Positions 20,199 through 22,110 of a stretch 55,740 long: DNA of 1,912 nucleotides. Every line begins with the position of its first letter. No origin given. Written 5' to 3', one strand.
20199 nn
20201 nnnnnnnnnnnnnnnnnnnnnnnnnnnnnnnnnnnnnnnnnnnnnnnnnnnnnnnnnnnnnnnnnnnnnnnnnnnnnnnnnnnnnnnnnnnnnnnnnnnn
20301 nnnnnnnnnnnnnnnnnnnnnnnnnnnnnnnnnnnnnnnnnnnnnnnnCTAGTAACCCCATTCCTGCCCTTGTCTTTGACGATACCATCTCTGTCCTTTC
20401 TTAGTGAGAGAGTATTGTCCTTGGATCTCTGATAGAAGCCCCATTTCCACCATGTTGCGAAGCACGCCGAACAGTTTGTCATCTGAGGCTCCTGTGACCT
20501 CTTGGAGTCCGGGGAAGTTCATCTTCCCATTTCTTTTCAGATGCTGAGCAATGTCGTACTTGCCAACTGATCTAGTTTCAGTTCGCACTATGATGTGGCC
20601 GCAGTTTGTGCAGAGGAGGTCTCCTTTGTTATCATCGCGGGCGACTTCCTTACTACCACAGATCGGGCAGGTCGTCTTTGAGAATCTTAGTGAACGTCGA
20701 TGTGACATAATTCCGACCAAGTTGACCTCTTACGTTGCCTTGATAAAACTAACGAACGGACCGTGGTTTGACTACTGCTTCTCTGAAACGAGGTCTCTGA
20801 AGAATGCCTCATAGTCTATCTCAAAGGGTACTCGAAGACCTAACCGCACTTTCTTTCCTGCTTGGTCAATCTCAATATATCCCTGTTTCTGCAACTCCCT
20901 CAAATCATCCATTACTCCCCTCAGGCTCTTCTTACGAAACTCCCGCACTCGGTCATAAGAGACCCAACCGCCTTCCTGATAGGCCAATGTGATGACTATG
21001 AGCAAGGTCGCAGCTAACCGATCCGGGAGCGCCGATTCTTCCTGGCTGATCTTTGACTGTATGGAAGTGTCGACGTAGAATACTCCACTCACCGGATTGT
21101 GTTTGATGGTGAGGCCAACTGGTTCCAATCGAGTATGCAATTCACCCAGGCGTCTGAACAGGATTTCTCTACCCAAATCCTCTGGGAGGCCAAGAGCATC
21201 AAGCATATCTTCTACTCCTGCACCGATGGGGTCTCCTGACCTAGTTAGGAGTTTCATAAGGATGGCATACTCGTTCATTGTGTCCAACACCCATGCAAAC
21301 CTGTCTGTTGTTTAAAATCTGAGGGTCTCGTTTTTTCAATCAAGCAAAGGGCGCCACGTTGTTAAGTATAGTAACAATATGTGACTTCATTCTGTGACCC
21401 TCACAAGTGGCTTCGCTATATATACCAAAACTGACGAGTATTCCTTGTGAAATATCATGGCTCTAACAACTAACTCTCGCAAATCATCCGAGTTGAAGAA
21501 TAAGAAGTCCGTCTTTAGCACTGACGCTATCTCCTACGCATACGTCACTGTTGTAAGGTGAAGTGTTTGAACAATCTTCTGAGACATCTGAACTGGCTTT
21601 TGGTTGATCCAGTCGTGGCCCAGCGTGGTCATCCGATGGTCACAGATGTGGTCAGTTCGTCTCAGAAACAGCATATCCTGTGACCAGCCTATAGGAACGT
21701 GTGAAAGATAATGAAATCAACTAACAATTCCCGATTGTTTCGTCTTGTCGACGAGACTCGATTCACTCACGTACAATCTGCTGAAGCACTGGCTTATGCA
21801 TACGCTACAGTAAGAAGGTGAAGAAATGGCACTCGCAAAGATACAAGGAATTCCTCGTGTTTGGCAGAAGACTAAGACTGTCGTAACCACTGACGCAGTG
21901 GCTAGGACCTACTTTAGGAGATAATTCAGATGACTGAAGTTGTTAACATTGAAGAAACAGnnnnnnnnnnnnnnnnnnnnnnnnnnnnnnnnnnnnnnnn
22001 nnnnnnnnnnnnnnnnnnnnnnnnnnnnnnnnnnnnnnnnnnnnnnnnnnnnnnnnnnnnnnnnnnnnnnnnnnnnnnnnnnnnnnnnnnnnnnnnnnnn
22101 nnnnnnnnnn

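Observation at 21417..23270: Three tandem paralogous micro-ORFs (32-36 aa) coupled to an MFS exporter, invisible to the ORF track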

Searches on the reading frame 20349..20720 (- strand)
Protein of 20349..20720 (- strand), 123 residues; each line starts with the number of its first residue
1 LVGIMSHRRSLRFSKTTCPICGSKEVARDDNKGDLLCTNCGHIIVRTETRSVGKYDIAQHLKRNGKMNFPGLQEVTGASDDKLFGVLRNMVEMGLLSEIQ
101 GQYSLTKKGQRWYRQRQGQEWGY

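Call 6: search_protein_families(library=pfam, proteins=[window:20349-20720:-], max_evalue=0.1)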
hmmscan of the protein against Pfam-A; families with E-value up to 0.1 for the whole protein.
window:20349-20720:- (123 aa): 23 families
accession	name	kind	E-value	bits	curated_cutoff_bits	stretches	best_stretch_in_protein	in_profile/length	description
PF08271.17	Zn_Ribbon_TF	-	1.9e-08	34.1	29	1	17-44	2-29/43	TFIIB zinc-binding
PF13248.11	Zn_ribbon_3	-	0.00026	20.8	27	1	14-42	1-24/26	zinc-ribbon domain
PF03119.21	DNA_ligase_ZBD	-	0.0003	21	25.8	1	17-39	1-22/27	NAD-dependent DNA ligase C4 zinc finger domain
PF09821.14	AAA_assoc_C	-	0.0014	19.6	27.6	1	72-116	3-47/119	C-terminal AAA-associated domain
PF23451.1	Zn_ribbon_PaaD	-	0.0072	16.4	27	1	15-38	14-37/53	PaaD zinc beta ribbon domain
PF09723.15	Zn_ribbon_8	-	0.0079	16.6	34.4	0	14-28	25-39/41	Zinc ribbon domain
PF14354.12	Lar_restr_allev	-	0.009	16.7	28.6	1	18-48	6-40/58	Restriction alleviation protein Lar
PF21349.2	RUBY_RBDX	-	0.0094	15.8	26.5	0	37-48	3-14/30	Rubrerythrin, rubredoxin-like domain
PF07282.18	Cas12f1-like_TNB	-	0.011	16.3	26.3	1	10-44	23-50/60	Cas12f1-like, TNB domain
PF22109.2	Zn_ribbon_tTFIIB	-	0.012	15.9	28.6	1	17-43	11-38/40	Transcription factor IIB, zinc ribbon, Trypanosome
PF07754.17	HVO_2753_ZBP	-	0.015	15.6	33.2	0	27-48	9-31/46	Small zinc finger protein HVO_2753-like, Zn-binding pocket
PF14947.12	HTH_45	-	0.017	15.6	25.5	1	87-115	40-68/77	Winged helix-turn-helix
PF25213.1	HVO_A0261_N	-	0.02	15.2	35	1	50-114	9-72/86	HVO_A0261 N-terminal domain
PF24029.1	DUF7340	-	0.022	15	27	0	15-35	6-26/62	Domain of unknown function (DUF7340)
PF14803.11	Zn_ribbon_Nudix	-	0.029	14.7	25.6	1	18-43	3-31/34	Nudix N-terminal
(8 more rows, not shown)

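Call 67: search_protein_families(library=padloc, proteins=[window:20349-20720:-], max_evalue=0.1)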
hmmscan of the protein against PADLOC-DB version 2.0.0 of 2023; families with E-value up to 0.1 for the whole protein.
window:20349-20720:- (123 aa): 6 families
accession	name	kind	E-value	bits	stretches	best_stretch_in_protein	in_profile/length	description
PDLC03923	MkoB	-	0.012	12.6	1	62-115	46-99/454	-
PDLC00916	Cas10a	-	0.017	12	1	12-81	392-462/650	"CRISPR-associated protein Cas10/Csm1, subtype III-A/MTUBE"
PDLC03303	MTase_II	-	0.026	11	1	15-46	443-474/668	Type II methyltransferase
PDLC05059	PDC-S64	-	0.03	11.3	1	8-53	254-299/339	-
PDLC03207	mREase_II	-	0.039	11.3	1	14-41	30-60/256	Type II methyl-directed restriction enzyme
PDLC01293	Cas10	-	0.049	10.5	1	12-48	339-373/577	CAS-III; effector_LS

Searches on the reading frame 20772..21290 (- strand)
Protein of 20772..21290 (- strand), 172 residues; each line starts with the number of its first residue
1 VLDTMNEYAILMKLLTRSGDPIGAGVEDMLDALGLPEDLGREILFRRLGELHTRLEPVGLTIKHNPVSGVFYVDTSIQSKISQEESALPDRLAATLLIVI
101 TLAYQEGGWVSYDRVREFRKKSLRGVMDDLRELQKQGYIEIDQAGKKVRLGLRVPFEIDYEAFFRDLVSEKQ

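Call 6: search_protein_families(library=pfam, proteins=[window:20772-21290:-], max_evalue=0.1)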
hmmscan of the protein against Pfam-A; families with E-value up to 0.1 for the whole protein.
window:20772-21290:- (172 aa): 1 family
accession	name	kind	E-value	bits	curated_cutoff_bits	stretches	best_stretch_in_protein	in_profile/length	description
PF13730.12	HTH_36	-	0.025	14.8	25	1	88-139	3-55/55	Helix-turn-helix domain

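Call 40: search_protein_families(library=ncbifam, proteins=[window:20772-21290:-], max_evalue=1)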
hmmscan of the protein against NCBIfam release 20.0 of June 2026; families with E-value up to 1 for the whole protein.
window:20772-21290:- (172 aa): 0 families

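Call 67: search_protein_families(library=padloc, proteins=[window:20772-21290:-], max_evalue=0.1)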
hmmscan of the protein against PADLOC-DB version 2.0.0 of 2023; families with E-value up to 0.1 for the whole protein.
window:20772-21290:- (172 aa): 0 families

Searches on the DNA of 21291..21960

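Call 13: search_rna_families(source=window, start=21291, end=21960, threshold=evalue, max_evalue=10)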
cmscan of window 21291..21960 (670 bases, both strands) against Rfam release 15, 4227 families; matches with E-value up to 10: 2.
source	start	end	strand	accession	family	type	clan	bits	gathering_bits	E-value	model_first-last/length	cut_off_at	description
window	21702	21779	+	RF01604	plasmodium_snoR28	Gene; snRNA; snoRNA; CD-box;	-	18.7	63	5.4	1-78/78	no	small nucleolar RNA snoR28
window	21705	21757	+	RF02677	NsiR4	Gene; sRNA;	-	15.6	40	0.93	1-65/65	no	Nitrogen stress-induced RNA 4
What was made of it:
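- On Structured cis-regulatory RNA (for 21562-21710): Only chance-level hits appear at E up to 10 (call 13).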

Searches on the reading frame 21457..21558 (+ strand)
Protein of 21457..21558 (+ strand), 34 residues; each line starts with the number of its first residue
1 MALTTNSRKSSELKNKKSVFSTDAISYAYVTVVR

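Call 6: search_protein_families(library=pfam, proteins=[window:21457-21558:+], max_evalue=0.1)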
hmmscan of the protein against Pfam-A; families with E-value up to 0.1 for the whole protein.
seq(34 aa): 0 families

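Call 23: find_related_loci(query=A2, collection=metagenome_contigs, flank=2500)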
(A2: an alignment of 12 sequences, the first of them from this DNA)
Query A2 (34 aa) in metagenome_contigs; peptide patterns used: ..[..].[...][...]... (x = any residue, [..] = any of these).
108 stretches matched a pattern; 37 encode a relative of the query (tblastn E <= 1e-3); 37 distinct loci.
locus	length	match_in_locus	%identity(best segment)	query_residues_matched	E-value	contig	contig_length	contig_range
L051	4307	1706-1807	88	1-34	2e-14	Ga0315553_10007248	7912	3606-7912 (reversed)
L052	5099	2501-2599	74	1-34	3e-11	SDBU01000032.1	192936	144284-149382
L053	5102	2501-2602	71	1-34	1e-10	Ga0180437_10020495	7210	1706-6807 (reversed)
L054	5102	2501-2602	71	1-34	1e-10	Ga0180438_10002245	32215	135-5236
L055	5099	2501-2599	68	1-34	3e-10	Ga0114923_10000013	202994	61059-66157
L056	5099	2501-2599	71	1-34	3e-10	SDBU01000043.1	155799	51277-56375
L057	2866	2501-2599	68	1-34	3e-10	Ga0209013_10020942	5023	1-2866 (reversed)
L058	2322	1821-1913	71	1-31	6e-10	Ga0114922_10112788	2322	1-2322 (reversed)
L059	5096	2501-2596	69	1-32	8e-10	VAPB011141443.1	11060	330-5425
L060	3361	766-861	69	1-32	8e-10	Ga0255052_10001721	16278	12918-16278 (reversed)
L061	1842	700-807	69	1-34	1e-9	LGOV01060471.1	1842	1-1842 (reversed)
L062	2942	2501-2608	69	1-34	2e-9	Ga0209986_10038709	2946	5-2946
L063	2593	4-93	63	1-30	3e-9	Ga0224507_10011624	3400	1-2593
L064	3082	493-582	60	1-30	4e-9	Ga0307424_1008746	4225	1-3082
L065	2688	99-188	60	1-30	7e-9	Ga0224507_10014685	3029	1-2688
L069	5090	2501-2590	57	1-30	4e-8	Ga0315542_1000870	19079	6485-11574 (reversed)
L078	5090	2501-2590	63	1-29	2e-6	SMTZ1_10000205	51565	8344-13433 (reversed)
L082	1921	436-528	55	1-29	9e-6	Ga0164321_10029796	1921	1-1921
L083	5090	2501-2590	47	1-30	9e-6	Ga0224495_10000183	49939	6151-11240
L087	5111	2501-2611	50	1-34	8e-5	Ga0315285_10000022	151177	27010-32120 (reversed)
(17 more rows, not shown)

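Call 28: search_protein_families(library=pfam, proteins=[L082:996-1919:+, L055:1980-2402:+, L055:2892-3350:+, L069:1576-1956:+, L069:2844-3446:-, L083:3130-3726:+, L087:1245-2342:+, L087:3126-4223:+, L056:2756-4141:-, L078:2906-3364:+], max_evalue=0.001)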
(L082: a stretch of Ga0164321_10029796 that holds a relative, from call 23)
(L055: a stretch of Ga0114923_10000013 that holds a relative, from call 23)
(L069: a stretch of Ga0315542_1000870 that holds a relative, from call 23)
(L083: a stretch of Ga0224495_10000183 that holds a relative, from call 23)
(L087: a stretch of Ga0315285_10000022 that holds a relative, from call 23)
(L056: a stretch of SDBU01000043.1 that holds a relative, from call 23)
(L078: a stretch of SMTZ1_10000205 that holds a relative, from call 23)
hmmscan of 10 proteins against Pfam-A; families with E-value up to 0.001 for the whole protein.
L082:996-1919:+ (308 aa): 1 family
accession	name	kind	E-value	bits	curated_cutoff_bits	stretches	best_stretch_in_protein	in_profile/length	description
PF07690.21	MFS_1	-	1.1e-09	38.2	33.4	1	44-298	15-248/347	Major Facilitator Superfamily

L055:1980-2402:+ (140 aa): 0 families

L055:2892-3350:+ (152 aa): 0 families

L069:1576-1956:+ (126 aa): 1 family
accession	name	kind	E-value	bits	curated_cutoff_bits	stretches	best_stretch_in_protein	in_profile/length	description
PF01880.24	Desulfoferrodox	-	6.4e-28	97.6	22.2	1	9-120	2-97/98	Desulfoferrodoxin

L069:2844-3446:- (200 aa): 0 families

L083:3130-3726:+ (198 aa): 1 family
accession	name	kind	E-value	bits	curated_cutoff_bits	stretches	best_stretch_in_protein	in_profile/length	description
PF01814.28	Hemerythrin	-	1.7e-15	58.1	25.3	1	25-156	6-125/127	Hemerythrin HHE cation binding domain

L087:1245-2342:+ (365 aa): 3 families
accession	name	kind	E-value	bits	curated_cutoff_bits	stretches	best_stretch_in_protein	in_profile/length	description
PF21948.1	LplA-B_cat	-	2.5e-41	142.3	27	1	27-218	13-199/200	Lipoyl protein ligase A/B catalytic domain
PF10437.14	Lip_prot_lig_C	-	9.7e-09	35.5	24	1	278-354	9-81/85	Bacterial lipoate protein ligase C-terminus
PF03099.24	BPL_LplA_LipB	-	0.00091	19.6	21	0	52-167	2-133/133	Biotin/lipoate A/B protein ligase family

L087:3126-4223:+ (365 aa): 3 families
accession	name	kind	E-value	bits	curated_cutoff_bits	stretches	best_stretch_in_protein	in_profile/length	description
PF00288.32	GHMP_kinases_N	-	4.3e-19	69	22.3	1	80-168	2-87/87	GHMP kinases N terminal domain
PF10509.15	GalKase_gal_bdg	-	5.4e-14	51.9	23.1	1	8-47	10-49/49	Galactokinase galactose-binding signature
PF08544.19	GHMP_kinases_C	-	2.4e-07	31.5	21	1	275-345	9-82/85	GHMP kinases C terminal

L056:2756-4141:- (461 aa): 0 families

L078:2906-3364:+ (152 aa): 1 family
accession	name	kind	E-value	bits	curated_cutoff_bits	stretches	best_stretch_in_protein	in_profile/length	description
PF04073.20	tRNA_edit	-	1.2e-25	90.4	25.5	1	26-140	4-121/123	Aminoacyl-tRNA editing domain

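Call 39: search_solved_structures(query=A1, max_evalue=10, show_alignments=3)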
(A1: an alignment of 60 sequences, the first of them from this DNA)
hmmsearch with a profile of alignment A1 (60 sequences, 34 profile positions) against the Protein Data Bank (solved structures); distinct sequences matched with E-value up to 10: 4.
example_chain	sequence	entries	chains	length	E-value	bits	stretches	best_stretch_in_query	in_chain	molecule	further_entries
3gp0_A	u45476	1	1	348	0.63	13.5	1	12-30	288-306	Mitogen-activated protein kinase 11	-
8ygw_A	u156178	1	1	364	0.69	13.4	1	12-30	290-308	Mitogen-activated protein kinase 11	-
3gc9_A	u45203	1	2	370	0.71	13.3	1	12-30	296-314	Mitogen-activated protein kinase 11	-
3gc8_A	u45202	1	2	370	0.71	13.3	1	12-30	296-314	Mitogen-activated protein kinase 11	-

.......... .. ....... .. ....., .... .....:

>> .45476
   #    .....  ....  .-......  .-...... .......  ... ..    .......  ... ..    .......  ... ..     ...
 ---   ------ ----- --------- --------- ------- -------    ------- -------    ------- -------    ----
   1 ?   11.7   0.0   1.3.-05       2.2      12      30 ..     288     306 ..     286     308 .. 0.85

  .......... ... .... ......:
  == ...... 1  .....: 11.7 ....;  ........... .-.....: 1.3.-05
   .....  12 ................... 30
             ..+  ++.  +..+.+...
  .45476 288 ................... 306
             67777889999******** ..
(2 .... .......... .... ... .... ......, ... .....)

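Call 40: search_protein_families(library=ncbifam, proteins=[window:21457-21558:+], max_evalue=1)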
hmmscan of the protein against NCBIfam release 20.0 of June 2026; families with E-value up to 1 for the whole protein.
seq(34 aa): 0 families

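Call 54: search_protein_representatives(alignment_id=A4)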
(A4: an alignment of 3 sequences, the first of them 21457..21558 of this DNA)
Query: 3 sequences, 34 profile positions. Proteins with E-value up to 0.001 (for the whole library): 19; up to 1e-10: 2; up to 1e-30: 0. The best 19 are listed.
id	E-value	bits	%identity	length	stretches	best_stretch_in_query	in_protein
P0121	1.2e-17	79.5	-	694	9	6-20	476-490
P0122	7.7e-13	64.2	-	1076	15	6-15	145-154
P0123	6.7e-10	54.8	-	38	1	1-34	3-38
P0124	4.3e-08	49.0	-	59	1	1-34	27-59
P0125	1.9e-07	47.0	-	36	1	1-34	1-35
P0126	7.4e-07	45.1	-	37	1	1-34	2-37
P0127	2.8e-06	43.2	-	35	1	1-34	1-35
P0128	1.2e-05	41.3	-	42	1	1-34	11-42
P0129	1.4e-05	41.0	-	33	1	1-34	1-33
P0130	1.4e-05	41.0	-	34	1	1-34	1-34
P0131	3.0e-05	39.9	-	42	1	1-34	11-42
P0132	8.5e-05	38.5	-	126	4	12-24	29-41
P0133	9.9e-05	38.3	-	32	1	1-34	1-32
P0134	1.3e-04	37.9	-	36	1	1-34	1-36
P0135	1.8e-04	37.4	-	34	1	1-34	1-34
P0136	2.4e-04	37.1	-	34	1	1-34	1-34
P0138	8.1e-04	35.4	-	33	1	1-34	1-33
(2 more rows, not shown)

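Call 56: list_cluster_members(proteins=[P0123, P0125, P0126, P0127, P0129, P0130, P0133, P0134, P0136, P0138])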
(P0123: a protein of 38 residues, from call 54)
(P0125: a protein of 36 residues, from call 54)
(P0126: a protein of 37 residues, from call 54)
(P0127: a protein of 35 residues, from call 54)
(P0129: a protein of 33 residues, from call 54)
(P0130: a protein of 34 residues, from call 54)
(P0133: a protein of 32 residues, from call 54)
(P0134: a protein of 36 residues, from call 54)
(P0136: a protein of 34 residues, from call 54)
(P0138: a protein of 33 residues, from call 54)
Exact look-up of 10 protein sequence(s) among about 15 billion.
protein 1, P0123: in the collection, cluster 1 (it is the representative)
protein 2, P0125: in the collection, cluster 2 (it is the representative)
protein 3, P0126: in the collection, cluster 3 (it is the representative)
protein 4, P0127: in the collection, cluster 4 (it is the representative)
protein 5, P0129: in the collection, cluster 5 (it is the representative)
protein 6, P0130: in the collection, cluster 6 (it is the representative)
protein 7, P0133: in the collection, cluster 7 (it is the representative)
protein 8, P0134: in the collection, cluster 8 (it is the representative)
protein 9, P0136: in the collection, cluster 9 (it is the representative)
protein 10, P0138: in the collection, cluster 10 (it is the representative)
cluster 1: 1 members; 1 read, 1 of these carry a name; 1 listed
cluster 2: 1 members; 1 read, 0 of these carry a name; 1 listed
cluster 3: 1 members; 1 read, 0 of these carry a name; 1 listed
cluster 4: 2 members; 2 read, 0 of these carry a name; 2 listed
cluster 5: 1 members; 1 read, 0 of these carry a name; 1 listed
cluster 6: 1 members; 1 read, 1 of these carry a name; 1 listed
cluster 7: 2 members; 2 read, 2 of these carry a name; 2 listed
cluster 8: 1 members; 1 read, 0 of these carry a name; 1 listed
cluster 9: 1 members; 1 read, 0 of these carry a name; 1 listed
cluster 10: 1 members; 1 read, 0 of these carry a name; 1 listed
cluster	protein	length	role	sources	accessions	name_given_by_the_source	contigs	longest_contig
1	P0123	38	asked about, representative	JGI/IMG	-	hypothetical protein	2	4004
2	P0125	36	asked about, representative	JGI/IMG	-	-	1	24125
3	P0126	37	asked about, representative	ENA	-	-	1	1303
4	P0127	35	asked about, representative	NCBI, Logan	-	-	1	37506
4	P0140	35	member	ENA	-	-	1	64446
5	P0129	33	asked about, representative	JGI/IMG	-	-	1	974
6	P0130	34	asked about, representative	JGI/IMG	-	hypothetical protein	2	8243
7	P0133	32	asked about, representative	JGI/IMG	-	hypothetical protein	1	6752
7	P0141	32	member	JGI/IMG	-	hypothetical protein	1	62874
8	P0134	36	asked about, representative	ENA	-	-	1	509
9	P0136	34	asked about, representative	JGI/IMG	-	-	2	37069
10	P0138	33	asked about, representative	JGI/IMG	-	-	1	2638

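Call 57: find_encoding_contigs(protein=P0127, flank=6000, max_places=4)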
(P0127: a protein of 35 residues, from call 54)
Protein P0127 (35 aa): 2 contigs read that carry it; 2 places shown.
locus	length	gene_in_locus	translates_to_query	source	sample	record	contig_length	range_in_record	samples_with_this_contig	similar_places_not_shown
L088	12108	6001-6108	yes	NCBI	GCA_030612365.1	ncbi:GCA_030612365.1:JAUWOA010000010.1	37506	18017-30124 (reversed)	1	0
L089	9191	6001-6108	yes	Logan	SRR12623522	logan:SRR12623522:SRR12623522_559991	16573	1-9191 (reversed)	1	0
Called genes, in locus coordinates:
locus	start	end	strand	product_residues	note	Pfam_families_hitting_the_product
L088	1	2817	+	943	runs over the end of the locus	PF00690:Cation_ATPase_N, PF00122:E1-E2_ATPase, PF00702:Hydrolase, PF13246:Cation_ATPase, PF00689:Cation_ATPase_C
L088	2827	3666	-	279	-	PF12146:Hydrolase_4, PF00561:Abhydrolase_1, PF12697:Abhydrolase_6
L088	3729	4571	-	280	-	PF12146:Hydrolase_4, PF00561:Abhydrolase_1, PF12697:Abhydrolase_6 (weak)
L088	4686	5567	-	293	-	PF01210:NAD_Gly3P_dh_N (weak), PF02737:3HCDH_N, PF00725:3HCDH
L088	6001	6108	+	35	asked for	-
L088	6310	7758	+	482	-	PF07690:MFS_1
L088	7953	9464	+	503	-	PF07690:MFS_1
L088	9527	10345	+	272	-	PF12773:DZR, PF13248:Zn_ribbon_3 (weak), PF13240:Zn_Ribbon_1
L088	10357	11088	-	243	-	PF01996:F420_ligase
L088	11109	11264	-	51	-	-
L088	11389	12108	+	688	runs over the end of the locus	PF09239:Topo-VIb_trans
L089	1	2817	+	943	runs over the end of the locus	PF00690:Cation_ATPase_N, PF00122:E1-E2_ATPase, PF00702:Hydrolase, PF13246:Cation_ATPase, PF00689:Cation_ATPase_C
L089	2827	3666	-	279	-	PF12146:Hydrolase_4, PF00561:Abhydrolase_1, PF12697:Abhydrolase_6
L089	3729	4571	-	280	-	PF12146:Hydrolase_4, PF00561:Abhydrolase_1, PF12697:Abhydrolase_6 (weak)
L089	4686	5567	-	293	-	PF01210:NAD_Gly3P_dh_N (weak), PF02737:3HCDH_N, PF00725:3HCDH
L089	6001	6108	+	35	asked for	-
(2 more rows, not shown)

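Call 59: find_related_loci(query=A2, collection=viral_contigs, flank=2500)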
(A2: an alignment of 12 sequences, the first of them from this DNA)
Query A2 (34 aa) in viral_contigs; peptide patterns used: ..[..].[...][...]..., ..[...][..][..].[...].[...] (x = any residue, [..] = any of these).
7 stretches matched a pattern, but none encodes a relative of the query by tblastn (E <= 1e-3).
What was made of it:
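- Tried and rejected: The IMG/VR viral contig collection contained no relative (call 59).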

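Call 65: predict_structure(alignment_id=A4)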
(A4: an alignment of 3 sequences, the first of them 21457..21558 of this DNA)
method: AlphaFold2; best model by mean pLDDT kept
length: 34 residues; sequences in the alignment: 3
mean_pLDDT: 70.1   pTM: 0.27
mean pLDDT of the five models: 70.1, 64.7, 63.3, 62.0, 61.1
residues with pLDDT >= 90: 0; 70-90: 14; 50-70: 19; < 50: 1
segments of 3 or more residues with pLDDT < 50: none
pLDDT, mean of each block of 10 residues (from residue 1): 59 66 83 75
secondary structure, 60 per line:
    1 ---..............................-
elements in order: H4-33
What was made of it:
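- AlphaFold2 predicts a helix that is most confident over the conserved ST[DE]A..YAY module (call 65).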

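Call 67: search_protein_families(library=padloc, proteins=[window:21457-21558:+], max_evalue=0.1)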
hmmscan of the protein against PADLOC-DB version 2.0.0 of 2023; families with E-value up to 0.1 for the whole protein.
seq(34 aa): 0 families

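Call 68: search_protein_families(library=phrogs, proteins=[window:21457-21558:+], max_evalue=0.1)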
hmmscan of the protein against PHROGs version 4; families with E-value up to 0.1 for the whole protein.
seq(34 aa): 0 families

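Call 77: search_protein_families(library=ncbifam, proteins=[L088:6310-7755:+, L088:7953-9461:+], max_evalue=0.001)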
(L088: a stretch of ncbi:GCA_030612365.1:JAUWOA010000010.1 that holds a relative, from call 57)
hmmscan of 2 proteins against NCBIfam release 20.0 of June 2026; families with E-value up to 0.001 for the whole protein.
L088:6310-7755:+ (482 aa): 0 families

L088:7953-9461:+ (503 aa): 0 families
